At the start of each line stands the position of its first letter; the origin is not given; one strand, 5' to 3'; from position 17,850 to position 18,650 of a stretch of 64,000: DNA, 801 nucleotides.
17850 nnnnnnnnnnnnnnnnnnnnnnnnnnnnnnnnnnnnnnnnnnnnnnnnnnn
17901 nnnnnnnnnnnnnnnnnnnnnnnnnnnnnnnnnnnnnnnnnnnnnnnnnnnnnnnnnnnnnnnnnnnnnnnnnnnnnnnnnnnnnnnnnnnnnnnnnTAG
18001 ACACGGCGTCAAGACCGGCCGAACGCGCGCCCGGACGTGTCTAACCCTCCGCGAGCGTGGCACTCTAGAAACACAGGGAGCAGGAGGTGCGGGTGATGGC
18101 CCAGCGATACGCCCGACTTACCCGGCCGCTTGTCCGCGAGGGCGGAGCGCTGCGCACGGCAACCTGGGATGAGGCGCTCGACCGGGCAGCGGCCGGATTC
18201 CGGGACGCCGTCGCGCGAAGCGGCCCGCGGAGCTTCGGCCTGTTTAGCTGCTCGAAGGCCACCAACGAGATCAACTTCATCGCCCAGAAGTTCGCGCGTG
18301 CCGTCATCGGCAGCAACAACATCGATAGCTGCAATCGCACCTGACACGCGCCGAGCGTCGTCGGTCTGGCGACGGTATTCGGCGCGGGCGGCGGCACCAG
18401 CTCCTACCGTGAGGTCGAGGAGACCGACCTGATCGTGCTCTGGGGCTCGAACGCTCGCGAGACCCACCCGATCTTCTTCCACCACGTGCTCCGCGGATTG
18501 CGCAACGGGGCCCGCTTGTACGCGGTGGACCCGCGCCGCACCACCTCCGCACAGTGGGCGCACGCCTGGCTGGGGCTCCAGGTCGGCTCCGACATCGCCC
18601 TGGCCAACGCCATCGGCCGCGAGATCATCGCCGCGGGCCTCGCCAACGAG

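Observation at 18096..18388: Selenocysteine-containing formate dehydrogenase with an in-frame UGA and SECIS-like hairpin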

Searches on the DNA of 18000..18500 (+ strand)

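Call 33: search_rna_families(source=window, start=18000, end=18500, threshold=evalue, max_evalue=10)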
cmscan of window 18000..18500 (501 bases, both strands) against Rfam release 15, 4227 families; matches with E-value up to 10: 2.
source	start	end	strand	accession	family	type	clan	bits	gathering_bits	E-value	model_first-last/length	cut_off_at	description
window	18345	18411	+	RF02093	mir-2968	Gene; miRNA;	-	16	70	5.4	1-106/106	no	mir-2968 microRNA precursor family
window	18339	18395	+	RF01989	SECIS_3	Cis-reg;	-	15.9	63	1.2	1-59/59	no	Selenocysteine insertion sequence 3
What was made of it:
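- On Bacterial SECIS element (fdhF type): SECIS_3 (RF01989) covers 18339-18395 at only 15.9 bits against 63, E = 1.2 (call 33).
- Tried and rejected: There is only a sub-threshold SECIS_3 hit at E = 1.2 (call 33).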

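Call 52: build_rna_model(alignment_id=A2, structure=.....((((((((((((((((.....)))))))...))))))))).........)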
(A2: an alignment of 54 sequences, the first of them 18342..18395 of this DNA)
Model R1 built from alignment A2 (54 sequences, 54 columns); structure: as given.
model positions 54; base pairs 16; branch points 0; effective number of sequences 6.6; information 1.028 bits per position. Calibrated on 0.2 Mb of random sequence (short: E-values are rough).
structure used (alignment columns):
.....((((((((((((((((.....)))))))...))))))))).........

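Call 53: search_with_rna_model(model_id=R1, sources=[window, L026, L027, L030, L034, L038, L040, L042, L044, L046, L052, L054, L055, L060, L062, L063, L064, L065, L068, L069, L070, L074, L076, L077, L079, L080, L084], max_evalue=10)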
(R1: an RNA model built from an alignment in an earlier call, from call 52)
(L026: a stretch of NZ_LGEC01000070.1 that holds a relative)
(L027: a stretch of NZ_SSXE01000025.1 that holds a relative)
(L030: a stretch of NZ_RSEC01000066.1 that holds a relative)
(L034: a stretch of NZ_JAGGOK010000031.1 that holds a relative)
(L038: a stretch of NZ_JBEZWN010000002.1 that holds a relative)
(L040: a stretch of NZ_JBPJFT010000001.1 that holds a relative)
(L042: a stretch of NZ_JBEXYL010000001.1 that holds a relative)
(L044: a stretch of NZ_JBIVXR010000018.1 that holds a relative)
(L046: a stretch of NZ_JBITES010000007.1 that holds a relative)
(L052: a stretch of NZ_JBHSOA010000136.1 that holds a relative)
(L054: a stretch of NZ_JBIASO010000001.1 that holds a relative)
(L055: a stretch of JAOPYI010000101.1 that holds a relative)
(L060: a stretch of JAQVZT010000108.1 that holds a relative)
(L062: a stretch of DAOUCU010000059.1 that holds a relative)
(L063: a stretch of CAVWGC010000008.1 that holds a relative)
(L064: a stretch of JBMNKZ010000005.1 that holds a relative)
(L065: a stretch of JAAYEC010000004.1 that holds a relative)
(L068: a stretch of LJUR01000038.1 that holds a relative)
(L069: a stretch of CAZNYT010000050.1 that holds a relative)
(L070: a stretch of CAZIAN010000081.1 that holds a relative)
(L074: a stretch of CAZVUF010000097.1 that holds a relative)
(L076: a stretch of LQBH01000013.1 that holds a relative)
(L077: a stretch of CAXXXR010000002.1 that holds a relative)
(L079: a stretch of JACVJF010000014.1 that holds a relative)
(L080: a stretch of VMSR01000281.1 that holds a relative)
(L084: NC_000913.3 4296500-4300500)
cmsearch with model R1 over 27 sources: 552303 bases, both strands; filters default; matches with E-value up to 10: 35.
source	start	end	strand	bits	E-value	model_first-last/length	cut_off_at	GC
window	18342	18395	+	78.5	8.5e-19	1-54/54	no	0.76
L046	10226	10279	+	48.8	1.8e-10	1-54/54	no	0.81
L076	10229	10282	+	46.5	8.1e-10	1-54/54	no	0.69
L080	10247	10300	+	42.3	1.2e-08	1-54/54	no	0.56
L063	10229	10282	+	42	1.5e-08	1-54/54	no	0.59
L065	8738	8791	+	40.5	4e-08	1-54/54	no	0.7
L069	10199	10252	+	40.3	4.5e-08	1-54/54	no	0.59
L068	2427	2480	+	40.2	4.8e-08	1-54/54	no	0.69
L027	10235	10288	+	40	5.5e-08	1-54/54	no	0.8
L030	10235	10288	+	39.9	6e-08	1-54/54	no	0.83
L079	10229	10282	+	37.8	2.3e-07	1-54/54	no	0.67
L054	10232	10285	+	37.4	3e-07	1-54/54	no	0.76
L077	10247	10300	+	37.2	3.4e-07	1-54/54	no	0.61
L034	10244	10297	+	36.4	5.6e-07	1-54/54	no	0.83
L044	10226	10279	+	35.9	7.8e-07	1-54/54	no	0.81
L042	10232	10285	+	35.8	8.7e-07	1-54/54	no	0.81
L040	10226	10279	+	35.2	1.2e-06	1-54/54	no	0.8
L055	10244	10297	+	34.9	1.5e-06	1-54/54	no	0.83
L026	10235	10288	+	31.3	1.5e-05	1-54/54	no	0.83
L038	10226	10279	+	29.1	6.3e-05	1-54/54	no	0.8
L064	10229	10282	+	28.7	8.2e-05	1-54/54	no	0.63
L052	10232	10285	+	28.5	9.3e-05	1-54/54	no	0.74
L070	8574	8627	+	27.9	0.00014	1-54/54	no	0.7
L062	10217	10270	+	21.8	0.0072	1-54/54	no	0.59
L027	7806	7856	-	16.6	0.21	1-54/54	no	0.71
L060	3269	3322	+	15.6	0.4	1-54/54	no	0.65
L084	2397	2450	-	13.1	2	1-54/54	no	0.59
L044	2626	2661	+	11.4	5.9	8-43/54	no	0.64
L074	606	659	+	11.3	6.6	1-54/54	no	0.63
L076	19198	19221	-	11.2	6.9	1-54/54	no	0.62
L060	1070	1106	+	10.7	9.5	1-54/54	no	0.65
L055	1699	1743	-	10.7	9.6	1-54/54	no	0.71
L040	9860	9889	+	10.7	9.7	11-40/54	no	0.8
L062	7280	7295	+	10.6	10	1-54/54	no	0.69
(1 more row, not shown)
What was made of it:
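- Tried and rejected: The model also scores Cys orthologues at 28-49 bits because the coding sequence is homologous (call 53).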
